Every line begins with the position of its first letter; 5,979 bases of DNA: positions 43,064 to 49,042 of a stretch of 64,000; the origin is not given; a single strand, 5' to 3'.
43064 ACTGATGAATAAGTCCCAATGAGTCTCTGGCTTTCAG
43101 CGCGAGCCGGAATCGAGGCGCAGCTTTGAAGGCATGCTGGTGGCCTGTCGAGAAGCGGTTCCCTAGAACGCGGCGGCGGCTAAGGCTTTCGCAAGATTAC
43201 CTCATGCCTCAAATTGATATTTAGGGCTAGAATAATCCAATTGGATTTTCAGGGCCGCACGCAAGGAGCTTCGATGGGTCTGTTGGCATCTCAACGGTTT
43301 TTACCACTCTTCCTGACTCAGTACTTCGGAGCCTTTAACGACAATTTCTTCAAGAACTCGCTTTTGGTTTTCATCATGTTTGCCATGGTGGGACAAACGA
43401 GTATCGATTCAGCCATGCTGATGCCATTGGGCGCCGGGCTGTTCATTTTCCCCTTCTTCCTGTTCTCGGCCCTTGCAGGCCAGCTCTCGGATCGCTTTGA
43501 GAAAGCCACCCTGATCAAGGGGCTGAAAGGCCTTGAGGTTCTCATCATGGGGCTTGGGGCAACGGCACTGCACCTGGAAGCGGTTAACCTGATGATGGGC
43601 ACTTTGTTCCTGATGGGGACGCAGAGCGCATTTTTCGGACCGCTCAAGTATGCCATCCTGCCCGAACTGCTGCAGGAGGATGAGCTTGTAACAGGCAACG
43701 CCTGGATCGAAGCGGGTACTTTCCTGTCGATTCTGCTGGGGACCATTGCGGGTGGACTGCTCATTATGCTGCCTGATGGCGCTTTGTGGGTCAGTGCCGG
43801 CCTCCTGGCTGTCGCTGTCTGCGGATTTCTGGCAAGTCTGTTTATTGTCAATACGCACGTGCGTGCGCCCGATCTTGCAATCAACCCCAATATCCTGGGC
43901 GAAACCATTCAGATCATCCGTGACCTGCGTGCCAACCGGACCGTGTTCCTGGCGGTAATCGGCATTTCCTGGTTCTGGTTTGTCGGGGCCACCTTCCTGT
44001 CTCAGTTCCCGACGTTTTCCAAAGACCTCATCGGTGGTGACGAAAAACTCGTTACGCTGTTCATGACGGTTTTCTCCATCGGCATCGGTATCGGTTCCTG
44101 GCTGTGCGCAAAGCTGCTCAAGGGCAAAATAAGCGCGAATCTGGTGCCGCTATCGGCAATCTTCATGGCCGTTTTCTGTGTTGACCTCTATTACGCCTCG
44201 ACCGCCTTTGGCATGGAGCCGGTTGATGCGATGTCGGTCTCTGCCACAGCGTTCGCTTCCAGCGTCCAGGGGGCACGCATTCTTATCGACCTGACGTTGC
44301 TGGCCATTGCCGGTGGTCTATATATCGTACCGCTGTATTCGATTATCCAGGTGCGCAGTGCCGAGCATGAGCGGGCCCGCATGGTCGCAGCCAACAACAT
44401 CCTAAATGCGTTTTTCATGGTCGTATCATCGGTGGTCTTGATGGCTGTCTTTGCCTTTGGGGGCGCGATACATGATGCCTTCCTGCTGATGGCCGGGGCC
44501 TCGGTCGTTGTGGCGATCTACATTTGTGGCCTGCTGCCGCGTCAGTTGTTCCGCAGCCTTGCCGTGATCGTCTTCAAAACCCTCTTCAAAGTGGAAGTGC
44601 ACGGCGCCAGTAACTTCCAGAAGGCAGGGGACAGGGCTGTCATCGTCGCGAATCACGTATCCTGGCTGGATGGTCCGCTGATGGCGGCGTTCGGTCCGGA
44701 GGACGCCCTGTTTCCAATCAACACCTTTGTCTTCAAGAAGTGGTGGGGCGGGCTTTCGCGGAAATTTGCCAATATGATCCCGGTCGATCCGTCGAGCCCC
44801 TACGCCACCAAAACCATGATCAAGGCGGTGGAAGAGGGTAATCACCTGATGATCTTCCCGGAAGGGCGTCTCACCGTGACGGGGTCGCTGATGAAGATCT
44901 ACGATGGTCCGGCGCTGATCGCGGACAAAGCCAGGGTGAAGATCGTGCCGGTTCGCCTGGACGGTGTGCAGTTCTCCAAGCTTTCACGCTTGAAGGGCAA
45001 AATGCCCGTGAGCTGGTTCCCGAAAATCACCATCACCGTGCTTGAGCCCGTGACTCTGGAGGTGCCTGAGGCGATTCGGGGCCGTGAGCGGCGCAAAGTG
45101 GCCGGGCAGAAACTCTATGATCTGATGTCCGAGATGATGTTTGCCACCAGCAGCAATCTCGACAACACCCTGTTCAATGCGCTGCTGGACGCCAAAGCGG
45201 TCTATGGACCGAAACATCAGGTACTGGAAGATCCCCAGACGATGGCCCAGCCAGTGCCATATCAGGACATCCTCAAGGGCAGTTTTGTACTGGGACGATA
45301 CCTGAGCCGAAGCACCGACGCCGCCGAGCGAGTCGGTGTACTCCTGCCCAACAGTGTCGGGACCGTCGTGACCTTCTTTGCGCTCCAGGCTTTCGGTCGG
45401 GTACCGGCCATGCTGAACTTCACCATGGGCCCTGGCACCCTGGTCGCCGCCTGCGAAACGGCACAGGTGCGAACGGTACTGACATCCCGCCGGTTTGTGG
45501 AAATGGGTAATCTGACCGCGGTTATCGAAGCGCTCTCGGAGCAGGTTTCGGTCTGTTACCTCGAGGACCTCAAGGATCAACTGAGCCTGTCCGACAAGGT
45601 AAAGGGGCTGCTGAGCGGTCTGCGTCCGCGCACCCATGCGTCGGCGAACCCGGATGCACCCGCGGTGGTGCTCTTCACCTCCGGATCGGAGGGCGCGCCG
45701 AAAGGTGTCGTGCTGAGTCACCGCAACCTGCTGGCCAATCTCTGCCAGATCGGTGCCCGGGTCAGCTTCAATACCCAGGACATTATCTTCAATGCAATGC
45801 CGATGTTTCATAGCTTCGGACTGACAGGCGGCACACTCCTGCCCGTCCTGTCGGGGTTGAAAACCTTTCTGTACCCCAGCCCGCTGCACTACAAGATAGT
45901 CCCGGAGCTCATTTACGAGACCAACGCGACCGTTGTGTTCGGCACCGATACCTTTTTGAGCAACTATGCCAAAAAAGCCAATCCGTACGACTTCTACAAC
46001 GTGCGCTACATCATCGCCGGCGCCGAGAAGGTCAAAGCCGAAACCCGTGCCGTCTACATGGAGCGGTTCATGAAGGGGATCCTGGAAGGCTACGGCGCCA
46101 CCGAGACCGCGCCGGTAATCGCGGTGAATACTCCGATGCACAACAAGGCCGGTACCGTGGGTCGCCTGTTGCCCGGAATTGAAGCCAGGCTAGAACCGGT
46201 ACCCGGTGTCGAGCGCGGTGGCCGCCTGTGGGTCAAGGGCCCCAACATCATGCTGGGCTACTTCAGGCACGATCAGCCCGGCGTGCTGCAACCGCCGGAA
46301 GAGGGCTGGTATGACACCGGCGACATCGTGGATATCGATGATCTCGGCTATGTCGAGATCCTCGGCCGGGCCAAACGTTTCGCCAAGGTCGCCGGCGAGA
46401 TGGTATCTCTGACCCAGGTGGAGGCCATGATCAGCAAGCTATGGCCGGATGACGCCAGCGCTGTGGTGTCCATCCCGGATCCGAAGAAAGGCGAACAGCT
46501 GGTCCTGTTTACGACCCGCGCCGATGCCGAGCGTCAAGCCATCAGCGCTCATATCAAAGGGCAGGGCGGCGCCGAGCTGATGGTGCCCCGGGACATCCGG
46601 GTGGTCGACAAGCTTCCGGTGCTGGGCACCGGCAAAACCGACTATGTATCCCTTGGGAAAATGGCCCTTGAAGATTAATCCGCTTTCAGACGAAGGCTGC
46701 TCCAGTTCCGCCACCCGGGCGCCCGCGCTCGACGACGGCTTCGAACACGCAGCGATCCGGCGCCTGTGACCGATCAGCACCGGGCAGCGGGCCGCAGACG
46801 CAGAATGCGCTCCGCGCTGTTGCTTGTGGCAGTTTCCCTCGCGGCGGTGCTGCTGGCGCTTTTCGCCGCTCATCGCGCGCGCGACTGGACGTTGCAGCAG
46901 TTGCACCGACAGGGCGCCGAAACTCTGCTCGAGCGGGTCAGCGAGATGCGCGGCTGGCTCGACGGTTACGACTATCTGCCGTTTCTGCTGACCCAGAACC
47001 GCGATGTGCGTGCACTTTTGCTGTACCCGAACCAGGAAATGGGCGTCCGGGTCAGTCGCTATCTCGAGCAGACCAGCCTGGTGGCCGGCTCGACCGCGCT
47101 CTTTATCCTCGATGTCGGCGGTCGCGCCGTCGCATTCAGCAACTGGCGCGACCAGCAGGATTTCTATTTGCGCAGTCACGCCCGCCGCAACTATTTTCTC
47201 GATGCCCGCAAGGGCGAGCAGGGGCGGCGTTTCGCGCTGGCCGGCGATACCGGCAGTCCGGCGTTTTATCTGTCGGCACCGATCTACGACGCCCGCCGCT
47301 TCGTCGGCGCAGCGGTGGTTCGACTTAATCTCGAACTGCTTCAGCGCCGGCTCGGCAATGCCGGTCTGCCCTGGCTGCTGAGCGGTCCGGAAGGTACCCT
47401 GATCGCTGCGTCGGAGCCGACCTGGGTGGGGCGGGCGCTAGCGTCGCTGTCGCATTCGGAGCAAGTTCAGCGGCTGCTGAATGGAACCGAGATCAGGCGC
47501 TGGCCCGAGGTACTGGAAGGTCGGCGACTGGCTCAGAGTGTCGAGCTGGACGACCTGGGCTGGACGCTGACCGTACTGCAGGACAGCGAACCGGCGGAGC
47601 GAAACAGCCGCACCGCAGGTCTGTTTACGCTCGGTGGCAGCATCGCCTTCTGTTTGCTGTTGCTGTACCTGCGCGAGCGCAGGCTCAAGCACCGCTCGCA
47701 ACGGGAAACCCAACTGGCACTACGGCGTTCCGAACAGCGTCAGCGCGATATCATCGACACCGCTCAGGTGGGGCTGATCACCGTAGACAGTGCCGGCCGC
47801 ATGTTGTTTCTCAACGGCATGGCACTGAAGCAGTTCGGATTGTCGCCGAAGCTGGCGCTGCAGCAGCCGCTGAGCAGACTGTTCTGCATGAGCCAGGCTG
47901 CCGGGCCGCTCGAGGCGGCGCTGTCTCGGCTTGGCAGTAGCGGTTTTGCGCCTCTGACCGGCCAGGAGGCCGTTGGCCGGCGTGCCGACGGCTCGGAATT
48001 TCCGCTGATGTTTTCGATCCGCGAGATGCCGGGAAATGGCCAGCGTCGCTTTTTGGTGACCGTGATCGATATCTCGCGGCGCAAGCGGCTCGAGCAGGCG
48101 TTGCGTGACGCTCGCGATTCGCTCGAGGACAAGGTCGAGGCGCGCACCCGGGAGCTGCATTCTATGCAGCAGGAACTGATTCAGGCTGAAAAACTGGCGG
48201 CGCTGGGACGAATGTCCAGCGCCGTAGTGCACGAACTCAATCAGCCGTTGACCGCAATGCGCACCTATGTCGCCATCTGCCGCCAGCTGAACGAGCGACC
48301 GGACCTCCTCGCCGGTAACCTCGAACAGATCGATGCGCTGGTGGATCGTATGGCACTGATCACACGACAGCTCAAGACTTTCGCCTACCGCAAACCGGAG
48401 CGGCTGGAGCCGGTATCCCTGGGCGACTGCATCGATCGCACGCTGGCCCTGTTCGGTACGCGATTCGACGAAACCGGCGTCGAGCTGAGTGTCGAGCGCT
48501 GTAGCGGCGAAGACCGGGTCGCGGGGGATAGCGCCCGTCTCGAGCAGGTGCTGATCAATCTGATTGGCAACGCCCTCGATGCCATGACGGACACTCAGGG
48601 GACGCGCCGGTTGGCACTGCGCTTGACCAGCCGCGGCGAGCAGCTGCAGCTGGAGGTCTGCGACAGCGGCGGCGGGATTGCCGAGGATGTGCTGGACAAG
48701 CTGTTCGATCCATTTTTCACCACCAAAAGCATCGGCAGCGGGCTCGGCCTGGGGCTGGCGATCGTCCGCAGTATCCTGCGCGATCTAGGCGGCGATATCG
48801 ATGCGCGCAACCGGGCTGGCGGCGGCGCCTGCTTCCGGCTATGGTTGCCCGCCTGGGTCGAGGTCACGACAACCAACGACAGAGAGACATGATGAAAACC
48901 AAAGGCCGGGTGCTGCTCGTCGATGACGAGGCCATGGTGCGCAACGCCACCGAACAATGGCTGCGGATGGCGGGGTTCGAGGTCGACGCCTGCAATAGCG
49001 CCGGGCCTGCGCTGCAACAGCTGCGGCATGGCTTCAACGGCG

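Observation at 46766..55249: Two-component/sigma54-controlled TAXI-TRAP + LhgO module: candidate sensing and uptake system for exogenous L-2-hydroxyglutarate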

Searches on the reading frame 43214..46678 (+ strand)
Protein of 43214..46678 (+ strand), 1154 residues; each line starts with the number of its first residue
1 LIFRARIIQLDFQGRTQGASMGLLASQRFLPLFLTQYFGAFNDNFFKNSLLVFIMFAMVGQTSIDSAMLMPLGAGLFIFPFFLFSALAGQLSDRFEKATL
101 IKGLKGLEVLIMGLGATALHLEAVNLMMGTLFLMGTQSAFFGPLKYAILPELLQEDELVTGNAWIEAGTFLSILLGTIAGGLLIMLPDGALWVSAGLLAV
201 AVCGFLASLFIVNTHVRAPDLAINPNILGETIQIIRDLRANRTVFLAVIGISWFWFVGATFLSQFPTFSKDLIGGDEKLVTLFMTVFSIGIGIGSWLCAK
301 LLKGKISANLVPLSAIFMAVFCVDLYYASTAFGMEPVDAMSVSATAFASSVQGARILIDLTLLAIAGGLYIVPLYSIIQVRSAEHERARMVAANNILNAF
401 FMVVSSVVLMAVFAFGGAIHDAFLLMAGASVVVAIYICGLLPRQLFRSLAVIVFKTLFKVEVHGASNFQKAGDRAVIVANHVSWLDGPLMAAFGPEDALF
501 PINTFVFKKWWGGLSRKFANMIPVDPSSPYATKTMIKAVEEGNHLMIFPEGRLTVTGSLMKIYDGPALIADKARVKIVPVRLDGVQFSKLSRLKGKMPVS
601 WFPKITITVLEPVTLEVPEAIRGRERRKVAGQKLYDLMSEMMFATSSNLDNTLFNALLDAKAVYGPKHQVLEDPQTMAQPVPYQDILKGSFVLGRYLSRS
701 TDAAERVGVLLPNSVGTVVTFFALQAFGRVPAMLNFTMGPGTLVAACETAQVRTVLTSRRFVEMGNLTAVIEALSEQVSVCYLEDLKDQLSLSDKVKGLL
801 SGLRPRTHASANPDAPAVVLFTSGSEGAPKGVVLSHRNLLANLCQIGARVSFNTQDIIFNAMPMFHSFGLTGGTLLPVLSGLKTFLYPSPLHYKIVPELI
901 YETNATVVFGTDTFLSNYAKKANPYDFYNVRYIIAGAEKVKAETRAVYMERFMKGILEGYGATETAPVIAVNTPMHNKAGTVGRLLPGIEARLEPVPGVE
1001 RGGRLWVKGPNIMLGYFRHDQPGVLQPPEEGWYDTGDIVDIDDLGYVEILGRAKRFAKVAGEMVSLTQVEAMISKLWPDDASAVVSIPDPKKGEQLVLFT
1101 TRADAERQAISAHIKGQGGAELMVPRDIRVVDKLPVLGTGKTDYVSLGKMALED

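Call 3: search_protein_families(library=pfam, proteins=[window:43214-46678:+])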
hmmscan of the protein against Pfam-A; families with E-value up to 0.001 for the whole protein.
window:43214-46678:+ (1154 aa): 4 families
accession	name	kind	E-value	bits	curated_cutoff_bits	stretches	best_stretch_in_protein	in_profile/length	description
PF00501.34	AMP-binding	-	5.6e-60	203.6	29.9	1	683-1017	24-384/384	AMP-binding enzyme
PF01553.26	Acyltransferase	-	4.6e-17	62.5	23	1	459-581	1-130/132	Acyltransferase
PF07690.21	MFS_1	-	2.4e-14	53.4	33.4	1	45-331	9-291/347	Major Facilitator Superfamily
PF13193.12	AMP-binding_C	-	2.9e-06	28.5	24.5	1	1071-1141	4-76/76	AMP-binding enzyme C-terminal domain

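Call 4: search_protein_families(library=ncbifam, proteins=[window:43214-46678:+])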
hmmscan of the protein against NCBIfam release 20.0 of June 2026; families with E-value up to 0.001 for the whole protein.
window:43214-46678:+ (1154 aa): 102 families (the best 25 are shown)
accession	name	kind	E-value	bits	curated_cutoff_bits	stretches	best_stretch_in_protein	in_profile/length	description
NF005291.0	PRK06814.1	equivalog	0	1602.4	1349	1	21-1152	5-1131/1140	acyl-[ACP]--phospholipid O-acyltransferase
NF006386.0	PRK08633.1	equivalog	2.7e-245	816.9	1221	1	25-1152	7-1142/1147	acyl-[ACP]--phospholipid O-acyltransferase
NF005959.0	PRK08043.1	equivalog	5.3e-237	788.6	886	1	450-1151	6-711/719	bifunctional acyl-ACP--phospholipid O-acyltransferase/long-chain-fatty-acid--ACP ligase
NF004837.0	PRK06187.1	subfamily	5.8e-67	226.1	476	1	652-1146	8-517/531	long-chain-fatty-acid--CoA ligase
NF004971.0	PRK06334.1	equivalog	1.1e-61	209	847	1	683-1152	48-534/539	long chain fatty acid--[acyl-carrier-protein] ligase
NF004114.0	PRK05605.1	equivalog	1.1e-49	169.2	766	1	806-1141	213-559/575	long-chain-fatty-acid--CoA ligase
NF005702.0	PRK07514.1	subfamily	5.3e-49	166.9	558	1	652-1142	4-491/506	malonyl-CoA synthase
NF009233.0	PRK12583.1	subfamily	3e-45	154.7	832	1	809-1153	196-552/558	fatty acid CoA ligase family protein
TIGR01923.1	menE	equivalog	1.1e-44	153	330.15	1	691-1142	10-437/442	o-succinylbenzoate--CoA ligase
NF005801.1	PRK07656.1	equivalog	2.3e-42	145.3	657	1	700-1141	47-493/500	FadD3 family acyl-CoA ligase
NF004758.0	PRK06087.1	equivalog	2.4e-41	141.8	736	1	693-1147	63-531/548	medium-chain fatty-acid--CoA ligase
NF005858.0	PRK07787.1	subfamily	5.8e-41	140.4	575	1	806-1142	121-463/471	acyl-CoA synthetase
NF005714.0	PRK07529.1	subfamily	9.6e-40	136.5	632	1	707-1151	91-576/640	acyl-CoA synthetase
NF004229.0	PRK05677.1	subfamily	8.1e-39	133.5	879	1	767-1141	156-545/563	long-chain-fatty-acid--CoA ligase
TIGR01733.1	AA-adenyl-dom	subfamily_domain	4.4e-38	131.1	317.4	1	683-1076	2-401/409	amino acid adenylation domain-containing protein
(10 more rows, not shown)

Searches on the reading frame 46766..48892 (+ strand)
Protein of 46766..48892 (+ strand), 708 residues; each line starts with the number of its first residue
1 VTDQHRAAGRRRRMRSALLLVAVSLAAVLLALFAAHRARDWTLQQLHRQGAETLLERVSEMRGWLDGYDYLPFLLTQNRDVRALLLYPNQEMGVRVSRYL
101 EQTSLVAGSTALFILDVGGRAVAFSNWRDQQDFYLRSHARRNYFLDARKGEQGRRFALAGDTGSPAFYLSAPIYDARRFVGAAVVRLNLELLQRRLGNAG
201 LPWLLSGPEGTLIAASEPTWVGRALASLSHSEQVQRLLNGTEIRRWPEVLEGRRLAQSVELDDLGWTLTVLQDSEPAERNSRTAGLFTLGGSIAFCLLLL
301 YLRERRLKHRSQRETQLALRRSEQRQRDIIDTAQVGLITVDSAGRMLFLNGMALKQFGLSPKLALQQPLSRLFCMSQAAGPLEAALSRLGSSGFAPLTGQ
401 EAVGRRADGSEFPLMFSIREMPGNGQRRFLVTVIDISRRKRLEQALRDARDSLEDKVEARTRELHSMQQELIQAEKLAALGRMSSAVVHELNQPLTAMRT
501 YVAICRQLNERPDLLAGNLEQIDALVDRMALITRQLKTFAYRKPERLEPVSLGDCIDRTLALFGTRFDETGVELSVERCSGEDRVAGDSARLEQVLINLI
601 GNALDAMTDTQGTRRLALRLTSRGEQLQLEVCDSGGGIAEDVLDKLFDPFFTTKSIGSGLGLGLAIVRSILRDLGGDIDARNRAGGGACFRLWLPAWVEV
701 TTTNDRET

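Call 3: search_protein_families(library=pfam, proteins=[window:46766-48892:+])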
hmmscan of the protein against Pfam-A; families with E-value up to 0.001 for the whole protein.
window:46766-48892:+ (708 aa): 6 families
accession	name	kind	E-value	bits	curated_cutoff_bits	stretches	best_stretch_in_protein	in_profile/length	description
PF02518.31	HATPase_c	-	3.3e-25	89.1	26.4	1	587-696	1-109/111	Histidine kinase-, DNA gyrase B-, and HSP90-like ATPase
PF02743.24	dCache_1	-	2.1e-13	50.8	45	1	42-268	3-237/240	Cache domain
PF00512.31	HisKA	-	4.8e-08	33.4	26.9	1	480-540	2-61/66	His Kinase A (phospho-acceptor) domain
PF13426.13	PAS_9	-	1.3e-07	32.2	27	1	336-437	3-102/103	PAS domain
PF00989.32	PAS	-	2.7e-06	27.8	22.6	1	327-434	4-111/113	PAS fold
PF08448.16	PAS_4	-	0.00052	20.7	23.1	0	331-441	2-110/110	PAS fold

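Call 4: search_protein_families(library=ncbifam, proteins=[window:46766-48892:+])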
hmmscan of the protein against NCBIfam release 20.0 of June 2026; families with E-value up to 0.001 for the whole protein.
window:46766-48892:+ (708 aa): 85 families (the best 25 are shown)
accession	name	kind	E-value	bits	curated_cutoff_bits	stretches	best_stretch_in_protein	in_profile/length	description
NF008468.0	PRK11360.1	equivalog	2.8e-56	191.1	646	2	463-696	379-608/616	two-component system sensor histidine kinase AtoS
NF041777.1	sens_FixL_Rhizob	equivalog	1.1e-54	186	850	1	312-696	111-481/485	sensor protein FixL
NF010411.0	PRK13837.1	equivalog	2.5e-43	148.2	647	1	440-701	408-680/828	two-component system VirA-like sensor kinase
NF007688.0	PRK10364.1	equivalog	4.4e-41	141.1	479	1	464-699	224-454/460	two-component system sensor histidine kinase ZraS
NF047794.1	HisKinPtgB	equivalog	1.5e-40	139.1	1000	1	441-679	401-638/656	two-component system sensor histidine kinase PgtB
NF046020.1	HisKinCckABruc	equivalog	1.4e-38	132.3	1000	1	461-703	461-714/868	cell cycle histidine kinase CckA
NF052574.1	HisKinEspCMyxo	equivalog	8.4e-38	130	1200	1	465-699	402-640/785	serine histidine kinase EspC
NF046026.1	HisKinCckACaul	equivalog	2.2e-36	125.3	1000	1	465-703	287-539/678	cell cycle histidine kinase CckA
NF040750.1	tetrathio_HK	equivalog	3.9e-35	121.4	750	1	457-684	315-542/555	tetrathionate respiration histidine kinase TtrS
TIGR02916.1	PEP_his_kin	equivalog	7.4e-33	114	300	1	466-695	461-679/679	XrtA/PEP-CTERM system histidine kinase PrsK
NF052573.1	HisKinEspAMyxo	equivalog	8.3e-32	110.1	1400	1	459-699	363-614/755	serine histidine kinase EspA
NF038348.1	T2SS_HK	subfamily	2.3e-28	98.9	450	2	583-695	463-572/574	histidine kinase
TIGR02956.1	TMAO_torS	equivalog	4.3e-28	97.9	676.5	1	548-695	535-681/967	TMAO reductase system sensor histidine kinase/response regulator TorS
NF010076.0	PRK13557.1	subfamily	1.6e-27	96.2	631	1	468-704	151-402/540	histidine kinase famiy protein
NF008312.0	PRK11100.1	equivalog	9.7e-27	93.9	356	1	456-696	235-474/477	two-component system sensor histidine kinase CreC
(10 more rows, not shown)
